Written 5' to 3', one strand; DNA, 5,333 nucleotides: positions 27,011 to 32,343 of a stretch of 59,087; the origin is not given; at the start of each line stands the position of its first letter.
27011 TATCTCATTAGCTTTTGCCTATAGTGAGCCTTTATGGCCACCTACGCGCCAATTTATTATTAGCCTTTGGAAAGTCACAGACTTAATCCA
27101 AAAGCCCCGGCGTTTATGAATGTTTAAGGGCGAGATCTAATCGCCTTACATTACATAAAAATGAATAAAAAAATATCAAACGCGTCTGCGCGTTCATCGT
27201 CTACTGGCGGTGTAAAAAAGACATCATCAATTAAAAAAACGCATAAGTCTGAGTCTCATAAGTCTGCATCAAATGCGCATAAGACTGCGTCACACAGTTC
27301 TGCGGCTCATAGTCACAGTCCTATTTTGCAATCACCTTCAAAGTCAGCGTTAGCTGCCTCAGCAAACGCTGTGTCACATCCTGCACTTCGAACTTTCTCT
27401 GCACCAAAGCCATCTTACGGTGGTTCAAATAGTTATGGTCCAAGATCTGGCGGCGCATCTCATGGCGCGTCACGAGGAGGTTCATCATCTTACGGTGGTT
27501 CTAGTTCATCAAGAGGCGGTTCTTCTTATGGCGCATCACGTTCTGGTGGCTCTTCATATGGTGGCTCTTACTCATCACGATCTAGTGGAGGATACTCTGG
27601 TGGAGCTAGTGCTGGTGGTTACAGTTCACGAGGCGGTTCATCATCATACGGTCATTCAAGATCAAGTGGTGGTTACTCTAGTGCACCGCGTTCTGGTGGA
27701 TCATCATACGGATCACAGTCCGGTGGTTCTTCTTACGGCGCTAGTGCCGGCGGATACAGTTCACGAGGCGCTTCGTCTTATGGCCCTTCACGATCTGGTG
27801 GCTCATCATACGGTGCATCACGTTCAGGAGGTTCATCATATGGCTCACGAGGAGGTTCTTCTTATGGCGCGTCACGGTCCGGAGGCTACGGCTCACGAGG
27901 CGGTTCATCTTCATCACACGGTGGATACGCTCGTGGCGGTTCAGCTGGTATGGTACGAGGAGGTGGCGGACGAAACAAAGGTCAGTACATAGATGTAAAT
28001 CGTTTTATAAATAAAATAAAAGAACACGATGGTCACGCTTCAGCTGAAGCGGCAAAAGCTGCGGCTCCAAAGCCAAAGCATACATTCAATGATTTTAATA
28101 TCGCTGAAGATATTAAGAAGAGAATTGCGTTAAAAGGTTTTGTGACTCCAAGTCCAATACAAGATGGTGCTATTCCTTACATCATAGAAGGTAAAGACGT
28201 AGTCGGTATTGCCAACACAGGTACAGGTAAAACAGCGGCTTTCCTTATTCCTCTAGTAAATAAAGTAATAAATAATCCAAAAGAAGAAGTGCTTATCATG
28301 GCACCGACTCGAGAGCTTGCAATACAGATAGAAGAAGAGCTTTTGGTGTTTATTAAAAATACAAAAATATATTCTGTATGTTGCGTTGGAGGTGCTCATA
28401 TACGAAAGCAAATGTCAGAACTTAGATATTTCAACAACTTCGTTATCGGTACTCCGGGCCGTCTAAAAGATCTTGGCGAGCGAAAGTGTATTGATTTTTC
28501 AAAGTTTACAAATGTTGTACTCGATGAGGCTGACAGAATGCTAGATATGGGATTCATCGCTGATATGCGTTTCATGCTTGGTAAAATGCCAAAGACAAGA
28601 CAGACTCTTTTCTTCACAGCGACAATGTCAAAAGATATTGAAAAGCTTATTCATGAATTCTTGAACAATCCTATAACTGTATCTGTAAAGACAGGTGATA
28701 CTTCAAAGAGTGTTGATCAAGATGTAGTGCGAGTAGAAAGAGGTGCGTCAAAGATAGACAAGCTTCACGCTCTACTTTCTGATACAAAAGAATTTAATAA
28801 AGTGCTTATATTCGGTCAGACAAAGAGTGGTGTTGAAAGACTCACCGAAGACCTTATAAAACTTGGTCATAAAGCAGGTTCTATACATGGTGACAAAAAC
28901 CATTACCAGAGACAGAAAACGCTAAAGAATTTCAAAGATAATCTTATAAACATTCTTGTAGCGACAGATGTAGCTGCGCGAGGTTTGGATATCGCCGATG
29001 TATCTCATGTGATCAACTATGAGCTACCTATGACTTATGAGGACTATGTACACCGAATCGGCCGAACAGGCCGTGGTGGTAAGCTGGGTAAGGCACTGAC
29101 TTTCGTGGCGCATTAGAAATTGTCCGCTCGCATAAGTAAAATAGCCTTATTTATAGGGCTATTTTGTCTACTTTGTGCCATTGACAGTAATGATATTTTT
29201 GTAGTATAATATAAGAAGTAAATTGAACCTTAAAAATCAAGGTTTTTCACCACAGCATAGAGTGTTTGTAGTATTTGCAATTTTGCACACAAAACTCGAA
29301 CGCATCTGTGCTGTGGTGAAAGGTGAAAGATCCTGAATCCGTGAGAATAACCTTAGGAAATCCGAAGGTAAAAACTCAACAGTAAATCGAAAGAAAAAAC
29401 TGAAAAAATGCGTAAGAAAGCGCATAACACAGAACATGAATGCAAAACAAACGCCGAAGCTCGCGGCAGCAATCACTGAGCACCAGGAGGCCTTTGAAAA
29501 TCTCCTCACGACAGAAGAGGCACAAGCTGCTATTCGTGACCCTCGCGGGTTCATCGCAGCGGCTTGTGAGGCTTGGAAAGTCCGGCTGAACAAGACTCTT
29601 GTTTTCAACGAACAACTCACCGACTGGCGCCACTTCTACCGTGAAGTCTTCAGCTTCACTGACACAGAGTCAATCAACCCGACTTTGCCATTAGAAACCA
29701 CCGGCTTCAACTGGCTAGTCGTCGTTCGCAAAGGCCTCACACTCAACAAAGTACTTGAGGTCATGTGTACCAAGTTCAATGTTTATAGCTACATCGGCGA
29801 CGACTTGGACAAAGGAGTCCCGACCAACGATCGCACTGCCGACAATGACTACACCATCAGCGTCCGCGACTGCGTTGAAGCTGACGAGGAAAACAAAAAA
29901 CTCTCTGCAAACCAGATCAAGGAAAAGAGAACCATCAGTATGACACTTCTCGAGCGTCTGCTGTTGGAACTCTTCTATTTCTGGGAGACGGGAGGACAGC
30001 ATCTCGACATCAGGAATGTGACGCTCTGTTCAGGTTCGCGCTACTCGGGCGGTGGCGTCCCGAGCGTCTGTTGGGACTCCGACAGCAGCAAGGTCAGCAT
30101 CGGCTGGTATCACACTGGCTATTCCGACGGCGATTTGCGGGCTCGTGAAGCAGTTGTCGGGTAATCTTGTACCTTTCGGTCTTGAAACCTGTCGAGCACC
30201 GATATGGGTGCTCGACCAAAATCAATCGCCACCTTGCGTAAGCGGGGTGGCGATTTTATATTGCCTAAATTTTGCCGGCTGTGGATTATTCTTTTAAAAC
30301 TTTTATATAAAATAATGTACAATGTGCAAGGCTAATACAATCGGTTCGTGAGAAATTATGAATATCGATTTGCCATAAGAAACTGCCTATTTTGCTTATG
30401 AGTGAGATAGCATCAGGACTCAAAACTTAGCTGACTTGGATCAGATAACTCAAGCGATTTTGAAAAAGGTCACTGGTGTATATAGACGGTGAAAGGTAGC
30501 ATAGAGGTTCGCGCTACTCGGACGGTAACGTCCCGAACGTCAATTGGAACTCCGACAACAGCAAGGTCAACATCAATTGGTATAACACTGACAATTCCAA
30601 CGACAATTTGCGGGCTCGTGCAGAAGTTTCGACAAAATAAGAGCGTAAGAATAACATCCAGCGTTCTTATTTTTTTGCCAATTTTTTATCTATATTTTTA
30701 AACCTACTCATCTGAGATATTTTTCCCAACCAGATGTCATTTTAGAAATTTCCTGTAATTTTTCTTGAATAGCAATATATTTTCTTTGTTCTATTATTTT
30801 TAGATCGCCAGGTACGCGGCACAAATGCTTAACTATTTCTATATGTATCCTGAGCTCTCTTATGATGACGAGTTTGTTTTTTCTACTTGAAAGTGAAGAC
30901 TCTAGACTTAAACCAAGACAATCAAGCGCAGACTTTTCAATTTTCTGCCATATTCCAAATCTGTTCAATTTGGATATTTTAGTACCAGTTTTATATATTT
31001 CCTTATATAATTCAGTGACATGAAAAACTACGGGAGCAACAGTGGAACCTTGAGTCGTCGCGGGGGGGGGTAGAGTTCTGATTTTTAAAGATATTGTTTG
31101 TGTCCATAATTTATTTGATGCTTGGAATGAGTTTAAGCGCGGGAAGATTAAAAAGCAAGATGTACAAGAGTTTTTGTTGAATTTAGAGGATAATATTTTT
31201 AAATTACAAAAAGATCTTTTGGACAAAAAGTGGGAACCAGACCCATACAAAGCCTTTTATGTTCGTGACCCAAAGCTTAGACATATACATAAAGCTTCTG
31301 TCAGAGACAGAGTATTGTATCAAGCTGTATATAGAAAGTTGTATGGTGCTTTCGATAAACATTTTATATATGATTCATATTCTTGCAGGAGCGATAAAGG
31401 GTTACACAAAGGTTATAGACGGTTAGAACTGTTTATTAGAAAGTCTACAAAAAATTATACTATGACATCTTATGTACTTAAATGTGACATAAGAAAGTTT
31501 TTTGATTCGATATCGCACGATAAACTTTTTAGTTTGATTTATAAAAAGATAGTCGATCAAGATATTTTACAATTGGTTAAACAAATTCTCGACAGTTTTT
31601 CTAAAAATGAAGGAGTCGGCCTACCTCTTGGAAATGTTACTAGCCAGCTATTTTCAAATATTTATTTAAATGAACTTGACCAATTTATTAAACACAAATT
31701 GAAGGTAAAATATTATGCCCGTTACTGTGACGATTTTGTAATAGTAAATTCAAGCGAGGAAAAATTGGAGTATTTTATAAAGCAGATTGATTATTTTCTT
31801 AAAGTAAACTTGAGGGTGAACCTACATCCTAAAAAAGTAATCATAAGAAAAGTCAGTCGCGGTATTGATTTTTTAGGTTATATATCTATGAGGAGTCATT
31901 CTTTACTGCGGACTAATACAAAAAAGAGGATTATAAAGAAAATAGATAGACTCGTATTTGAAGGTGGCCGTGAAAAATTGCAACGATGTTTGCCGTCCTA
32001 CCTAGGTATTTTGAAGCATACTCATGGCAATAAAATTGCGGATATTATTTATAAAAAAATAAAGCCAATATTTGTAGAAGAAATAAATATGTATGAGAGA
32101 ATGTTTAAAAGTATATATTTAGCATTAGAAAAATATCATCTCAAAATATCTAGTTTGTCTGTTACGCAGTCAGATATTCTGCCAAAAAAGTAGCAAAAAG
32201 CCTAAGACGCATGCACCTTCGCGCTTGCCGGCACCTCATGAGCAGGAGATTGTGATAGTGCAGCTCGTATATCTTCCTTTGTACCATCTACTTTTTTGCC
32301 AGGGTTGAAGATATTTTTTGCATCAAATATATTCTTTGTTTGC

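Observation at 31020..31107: G9 homopolymer sits where both DGR genes lose their ATG starts; one-base contraction repairs both strands at once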

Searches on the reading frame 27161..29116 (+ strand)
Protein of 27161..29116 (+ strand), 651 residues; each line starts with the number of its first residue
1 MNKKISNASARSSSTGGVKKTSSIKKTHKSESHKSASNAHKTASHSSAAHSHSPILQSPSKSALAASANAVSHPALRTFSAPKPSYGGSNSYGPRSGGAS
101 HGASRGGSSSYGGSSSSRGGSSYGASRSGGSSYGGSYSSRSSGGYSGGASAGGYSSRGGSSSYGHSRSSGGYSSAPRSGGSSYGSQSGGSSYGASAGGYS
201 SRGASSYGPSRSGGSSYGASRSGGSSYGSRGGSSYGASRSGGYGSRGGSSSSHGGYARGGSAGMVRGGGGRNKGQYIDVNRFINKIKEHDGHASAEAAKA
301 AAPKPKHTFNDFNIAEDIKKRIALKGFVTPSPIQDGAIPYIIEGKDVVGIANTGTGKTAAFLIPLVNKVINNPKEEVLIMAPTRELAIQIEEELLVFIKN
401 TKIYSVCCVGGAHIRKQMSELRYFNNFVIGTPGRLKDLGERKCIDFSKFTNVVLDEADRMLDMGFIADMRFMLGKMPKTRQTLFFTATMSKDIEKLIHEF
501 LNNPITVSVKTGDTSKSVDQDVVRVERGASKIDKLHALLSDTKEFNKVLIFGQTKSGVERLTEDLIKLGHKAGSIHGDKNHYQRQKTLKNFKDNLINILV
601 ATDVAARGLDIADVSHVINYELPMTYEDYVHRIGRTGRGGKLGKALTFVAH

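Call 8: search_protein_families(library=pfam, proteins=[window:27161-29116:+], max_evalue=0.01)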
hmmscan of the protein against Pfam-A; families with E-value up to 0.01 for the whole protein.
window:27161-29116:+ (651 aa): 4 families
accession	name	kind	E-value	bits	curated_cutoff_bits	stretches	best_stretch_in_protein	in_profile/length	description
PF00270.35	DEAD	-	3.4e-46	157.5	26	1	331-495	1-166/167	DEAD/DEAH box helicase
PF00271.37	Helicase_C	-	3.3e-33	114.7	23.5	1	531-640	2-110/110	Helicase conserved C-terminal domain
PF04851.21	ResIII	-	9.7e-06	26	22.5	1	350-489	29-162/164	Type III restriction enzyme, res subunit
PF13245.12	AAA_19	-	0.0022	18.6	25.1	0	338-395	5-62/134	AAA domain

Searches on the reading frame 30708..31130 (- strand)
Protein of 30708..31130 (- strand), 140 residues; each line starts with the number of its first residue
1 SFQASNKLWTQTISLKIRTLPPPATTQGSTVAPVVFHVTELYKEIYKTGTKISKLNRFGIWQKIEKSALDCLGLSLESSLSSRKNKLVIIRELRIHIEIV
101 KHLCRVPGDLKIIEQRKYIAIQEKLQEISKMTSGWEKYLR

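Call 8: search_protein_families(library=pfam, proteins=[window:30708-31130:-], max_evalue=0.01)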
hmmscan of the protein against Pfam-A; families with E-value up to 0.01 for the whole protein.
window:30708-31130:- (140 aa): 2 families
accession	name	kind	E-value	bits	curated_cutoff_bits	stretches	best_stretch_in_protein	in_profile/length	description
PF22296.2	bAvd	-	1.2e-08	35.9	40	1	39-138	8-106/107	bAvd-like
PF05635.17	23S_rRNA_IVP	-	0.0089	16.7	33.8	0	39-133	10-105/106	23S rRNA-intervening sequence protein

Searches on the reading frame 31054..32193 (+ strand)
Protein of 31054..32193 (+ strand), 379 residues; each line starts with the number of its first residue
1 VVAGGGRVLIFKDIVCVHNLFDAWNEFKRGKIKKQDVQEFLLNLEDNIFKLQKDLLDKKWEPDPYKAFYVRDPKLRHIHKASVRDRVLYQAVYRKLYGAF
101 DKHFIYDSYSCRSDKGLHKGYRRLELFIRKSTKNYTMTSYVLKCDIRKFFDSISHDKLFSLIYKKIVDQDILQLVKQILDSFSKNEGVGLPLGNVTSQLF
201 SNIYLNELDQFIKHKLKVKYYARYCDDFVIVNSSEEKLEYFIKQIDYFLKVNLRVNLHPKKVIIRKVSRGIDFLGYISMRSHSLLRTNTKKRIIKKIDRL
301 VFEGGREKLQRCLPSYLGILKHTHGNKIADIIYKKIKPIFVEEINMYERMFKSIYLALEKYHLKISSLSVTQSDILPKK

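Call 8: search_protein_families(library=pfam, proteins=[window:31054-32193:+], max_evalue=0.01)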
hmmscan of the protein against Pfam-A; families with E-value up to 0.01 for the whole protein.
window:31054-32193:+ (379 aa): 1 family
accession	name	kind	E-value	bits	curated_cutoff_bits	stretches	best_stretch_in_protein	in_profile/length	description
PF00078.32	RVT_1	-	2.4e-21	76.9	29.6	1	74-277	8-204/205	Reverse transcriptase (RNA-dependent DNA polymerase)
